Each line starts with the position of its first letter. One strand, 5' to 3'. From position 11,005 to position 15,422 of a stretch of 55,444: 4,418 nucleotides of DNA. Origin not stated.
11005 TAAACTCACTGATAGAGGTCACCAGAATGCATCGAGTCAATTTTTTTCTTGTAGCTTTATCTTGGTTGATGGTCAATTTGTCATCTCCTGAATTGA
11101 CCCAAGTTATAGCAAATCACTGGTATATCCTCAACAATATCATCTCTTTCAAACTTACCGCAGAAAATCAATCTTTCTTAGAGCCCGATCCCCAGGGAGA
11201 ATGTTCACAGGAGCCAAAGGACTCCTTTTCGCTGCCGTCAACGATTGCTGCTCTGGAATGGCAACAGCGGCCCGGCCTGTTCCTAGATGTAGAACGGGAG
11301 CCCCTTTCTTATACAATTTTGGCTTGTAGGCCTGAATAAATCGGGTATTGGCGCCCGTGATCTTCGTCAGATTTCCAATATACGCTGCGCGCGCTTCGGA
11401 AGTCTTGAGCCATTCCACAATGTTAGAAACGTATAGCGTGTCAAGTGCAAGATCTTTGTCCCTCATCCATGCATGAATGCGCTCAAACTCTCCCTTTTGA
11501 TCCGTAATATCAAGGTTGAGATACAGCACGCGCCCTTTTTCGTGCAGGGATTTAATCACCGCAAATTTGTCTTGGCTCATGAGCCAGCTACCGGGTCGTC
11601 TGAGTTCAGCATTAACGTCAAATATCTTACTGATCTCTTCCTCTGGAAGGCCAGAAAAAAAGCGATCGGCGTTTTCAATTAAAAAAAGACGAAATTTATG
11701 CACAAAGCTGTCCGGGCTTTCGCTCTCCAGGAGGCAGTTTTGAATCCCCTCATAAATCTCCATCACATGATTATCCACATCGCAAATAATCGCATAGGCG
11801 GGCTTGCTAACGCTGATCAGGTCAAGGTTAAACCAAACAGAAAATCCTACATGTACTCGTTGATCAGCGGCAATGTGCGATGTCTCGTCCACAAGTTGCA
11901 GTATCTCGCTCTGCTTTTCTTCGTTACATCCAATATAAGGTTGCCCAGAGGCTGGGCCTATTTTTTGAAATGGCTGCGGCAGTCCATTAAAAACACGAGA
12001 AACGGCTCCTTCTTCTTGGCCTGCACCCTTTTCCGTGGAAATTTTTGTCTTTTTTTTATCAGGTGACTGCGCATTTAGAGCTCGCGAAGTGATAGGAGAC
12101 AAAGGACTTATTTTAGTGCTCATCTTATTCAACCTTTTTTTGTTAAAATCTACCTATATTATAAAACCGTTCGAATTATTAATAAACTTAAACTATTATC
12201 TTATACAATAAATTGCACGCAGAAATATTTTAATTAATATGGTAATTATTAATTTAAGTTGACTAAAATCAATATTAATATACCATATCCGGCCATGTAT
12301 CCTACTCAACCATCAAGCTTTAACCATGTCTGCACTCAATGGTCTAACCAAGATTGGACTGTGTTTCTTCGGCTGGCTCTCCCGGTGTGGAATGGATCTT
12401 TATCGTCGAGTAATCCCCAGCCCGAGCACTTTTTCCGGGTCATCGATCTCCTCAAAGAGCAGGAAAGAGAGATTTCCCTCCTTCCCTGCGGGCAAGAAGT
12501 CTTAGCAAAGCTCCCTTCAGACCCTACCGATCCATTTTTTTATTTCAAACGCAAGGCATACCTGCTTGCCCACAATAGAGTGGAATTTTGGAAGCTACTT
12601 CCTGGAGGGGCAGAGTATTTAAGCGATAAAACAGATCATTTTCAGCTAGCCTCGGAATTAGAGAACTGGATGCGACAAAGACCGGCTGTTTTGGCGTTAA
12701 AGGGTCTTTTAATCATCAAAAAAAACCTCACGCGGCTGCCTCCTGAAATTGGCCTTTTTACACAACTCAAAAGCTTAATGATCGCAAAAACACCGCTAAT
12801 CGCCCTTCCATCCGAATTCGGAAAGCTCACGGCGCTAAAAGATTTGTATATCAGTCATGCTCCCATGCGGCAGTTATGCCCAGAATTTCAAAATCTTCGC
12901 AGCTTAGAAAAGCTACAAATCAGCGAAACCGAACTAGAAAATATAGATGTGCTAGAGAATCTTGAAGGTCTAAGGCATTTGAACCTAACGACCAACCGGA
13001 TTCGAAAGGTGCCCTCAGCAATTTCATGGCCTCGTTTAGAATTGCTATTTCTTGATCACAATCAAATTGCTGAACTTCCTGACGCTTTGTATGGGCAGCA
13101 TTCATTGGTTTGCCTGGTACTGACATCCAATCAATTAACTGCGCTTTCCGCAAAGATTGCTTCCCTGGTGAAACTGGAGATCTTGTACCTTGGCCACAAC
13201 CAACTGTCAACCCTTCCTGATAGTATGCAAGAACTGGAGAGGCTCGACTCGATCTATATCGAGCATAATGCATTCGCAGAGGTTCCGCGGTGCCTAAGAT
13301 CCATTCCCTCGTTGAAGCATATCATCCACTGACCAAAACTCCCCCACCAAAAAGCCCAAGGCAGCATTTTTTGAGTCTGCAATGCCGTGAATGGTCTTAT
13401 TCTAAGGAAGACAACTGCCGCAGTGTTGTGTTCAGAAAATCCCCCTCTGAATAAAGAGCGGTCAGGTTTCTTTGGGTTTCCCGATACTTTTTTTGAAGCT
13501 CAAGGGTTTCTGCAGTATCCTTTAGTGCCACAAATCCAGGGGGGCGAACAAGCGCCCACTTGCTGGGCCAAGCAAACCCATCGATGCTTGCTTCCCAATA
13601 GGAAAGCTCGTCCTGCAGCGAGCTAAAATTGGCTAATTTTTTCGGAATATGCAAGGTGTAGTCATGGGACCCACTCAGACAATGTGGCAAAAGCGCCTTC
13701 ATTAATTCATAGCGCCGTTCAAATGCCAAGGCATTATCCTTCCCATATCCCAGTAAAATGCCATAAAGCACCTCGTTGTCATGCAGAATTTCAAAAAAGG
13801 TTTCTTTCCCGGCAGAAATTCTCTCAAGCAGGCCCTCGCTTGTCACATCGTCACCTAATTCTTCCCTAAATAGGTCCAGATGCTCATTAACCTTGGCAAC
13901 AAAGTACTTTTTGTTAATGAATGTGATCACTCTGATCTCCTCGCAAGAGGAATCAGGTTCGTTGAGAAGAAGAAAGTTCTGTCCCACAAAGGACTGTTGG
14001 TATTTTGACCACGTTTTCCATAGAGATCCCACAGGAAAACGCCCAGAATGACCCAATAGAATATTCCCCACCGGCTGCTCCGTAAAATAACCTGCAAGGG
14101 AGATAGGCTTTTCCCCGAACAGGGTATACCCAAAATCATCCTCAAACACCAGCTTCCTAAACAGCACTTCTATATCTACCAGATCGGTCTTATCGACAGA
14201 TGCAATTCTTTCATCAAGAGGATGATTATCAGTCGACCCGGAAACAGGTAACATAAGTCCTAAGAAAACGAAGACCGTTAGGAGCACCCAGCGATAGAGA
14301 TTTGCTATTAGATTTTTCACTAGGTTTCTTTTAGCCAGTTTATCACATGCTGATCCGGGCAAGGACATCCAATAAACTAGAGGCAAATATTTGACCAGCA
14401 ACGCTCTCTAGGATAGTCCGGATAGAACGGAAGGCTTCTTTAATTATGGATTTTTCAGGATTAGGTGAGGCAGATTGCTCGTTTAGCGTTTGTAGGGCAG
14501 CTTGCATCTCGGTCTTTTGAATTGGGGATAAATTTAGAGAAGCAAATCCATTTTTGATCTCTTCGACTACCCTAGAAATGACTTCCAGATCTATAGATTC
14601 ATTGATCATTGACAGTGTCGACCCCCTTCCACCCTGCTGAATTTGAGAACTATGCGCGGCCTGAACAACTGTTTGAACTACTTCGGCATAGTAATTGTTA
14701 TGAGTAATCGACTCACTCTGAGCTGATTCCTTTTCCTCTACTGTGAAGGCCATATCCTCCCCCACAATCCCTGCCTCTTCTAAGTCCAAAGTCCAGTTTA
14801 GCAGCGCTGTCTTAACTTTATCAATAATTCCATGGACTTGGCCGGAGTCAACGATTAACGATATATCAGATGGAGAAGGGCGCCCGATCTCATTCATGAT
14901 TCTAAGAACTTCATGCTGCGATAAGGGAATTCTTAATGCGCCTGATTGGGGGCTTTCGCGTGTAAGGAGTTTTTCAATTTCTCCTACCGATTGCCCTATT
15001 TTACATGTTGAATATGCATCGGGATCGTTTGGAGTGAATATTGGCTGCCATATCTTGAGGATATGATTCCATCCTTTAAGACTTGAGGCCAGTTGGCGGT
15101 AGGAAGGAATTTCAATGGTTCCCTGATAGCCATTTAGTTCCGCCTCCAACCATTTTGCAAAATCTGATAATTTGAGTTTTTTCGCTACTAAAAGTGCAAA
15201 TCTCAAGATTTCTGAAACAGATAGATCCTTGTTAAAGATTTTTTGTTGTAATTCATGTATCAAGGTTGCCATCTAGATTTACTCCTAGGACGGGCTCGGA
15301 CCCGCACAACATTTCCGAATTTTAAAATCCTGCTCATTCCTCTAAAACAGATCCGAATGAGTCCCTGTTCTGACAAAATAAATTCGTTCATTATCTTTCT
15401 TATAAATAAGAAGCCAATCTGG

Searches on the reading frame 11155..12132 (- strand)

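Call 8: search_protein_families(library=pfam, proteins=[window:11155-12132:-], max_evalue=0.001)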
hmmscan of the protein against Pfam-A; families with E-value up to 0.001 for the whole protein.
window:11155-12132:- (325 aa): 1 family
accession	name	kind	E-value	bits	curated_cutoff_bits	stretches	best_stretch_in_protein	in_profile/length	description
PF25046.1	DUF7790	-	4.8e-20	72.5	23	1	66-259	1-203/272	Domain of unknown function (DUF7790)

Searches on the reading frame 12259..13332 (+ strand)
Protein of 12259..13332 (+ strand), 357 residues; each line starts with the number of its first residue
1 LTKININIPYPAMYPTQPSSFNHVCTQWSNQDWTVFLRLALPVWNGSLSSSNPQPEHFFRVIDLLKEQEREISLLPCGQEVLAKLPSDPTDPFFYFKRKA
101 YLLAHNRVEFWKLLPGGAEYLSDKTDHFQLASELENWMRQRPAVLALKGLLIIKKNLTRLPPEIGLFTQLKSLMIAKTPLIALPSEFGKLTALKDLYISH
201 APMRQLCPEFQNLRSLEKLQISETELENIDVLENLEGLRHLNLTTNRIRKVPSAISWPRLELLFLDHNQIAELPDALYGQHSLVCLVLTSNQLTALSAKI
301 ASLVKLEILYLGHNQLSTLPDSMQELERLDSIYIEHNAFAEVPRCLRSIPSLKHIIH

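Call 8: search_protein_families(library=pfam, proteins=[window:12259-13332:+], max_evalue=0.001)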
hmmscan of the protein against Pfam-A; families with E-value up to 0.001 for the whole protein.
window:12259-13332:+ (357 aa): 6 families
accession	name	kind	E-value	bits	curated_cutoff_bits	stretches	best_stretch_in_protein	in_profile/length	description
PF13855.12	LRR_8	-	1.2e-21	76.7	27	2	283-338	3-60/61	Leucine rich repeat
PF23598.1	LRR_14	-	2e-18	66.7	40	3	145-236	47-136/353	Leucine-rich repeat region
PF12799.13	LRR_4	-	2.6e-18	66.1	27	2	282-320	2-40/44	Leucine Rich repeats (2 copies)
PF00560.39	LRR_1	-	1.2e-08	33.9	20.6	0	305-325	1-22/23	Leucine Rich Repeat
PF14580.12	LRR_9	-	0.00013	22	30.5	1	239-320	45-129/175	Leucine-rich repeat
PF25019.1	LRR_R13L1-DRL21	-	0.00048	20.5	27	0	169-223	70-126/127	R13L1/DRL21 LRRs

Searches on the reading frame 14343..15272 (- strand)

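Call 8: search_protein_families(library=pfam, proteins=[window:14343-15272:-], max_evalue=0.001)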
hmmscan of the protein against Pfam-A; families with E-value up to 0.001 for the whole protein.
window:14343-15272:- (309 aa): 1 family
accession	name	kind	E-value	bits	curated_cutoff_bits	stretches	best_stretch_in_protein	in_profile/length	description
PF18864.6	AbiTii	-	1.6e-40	139.8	27.6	1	4-186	2-186/189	AbiTii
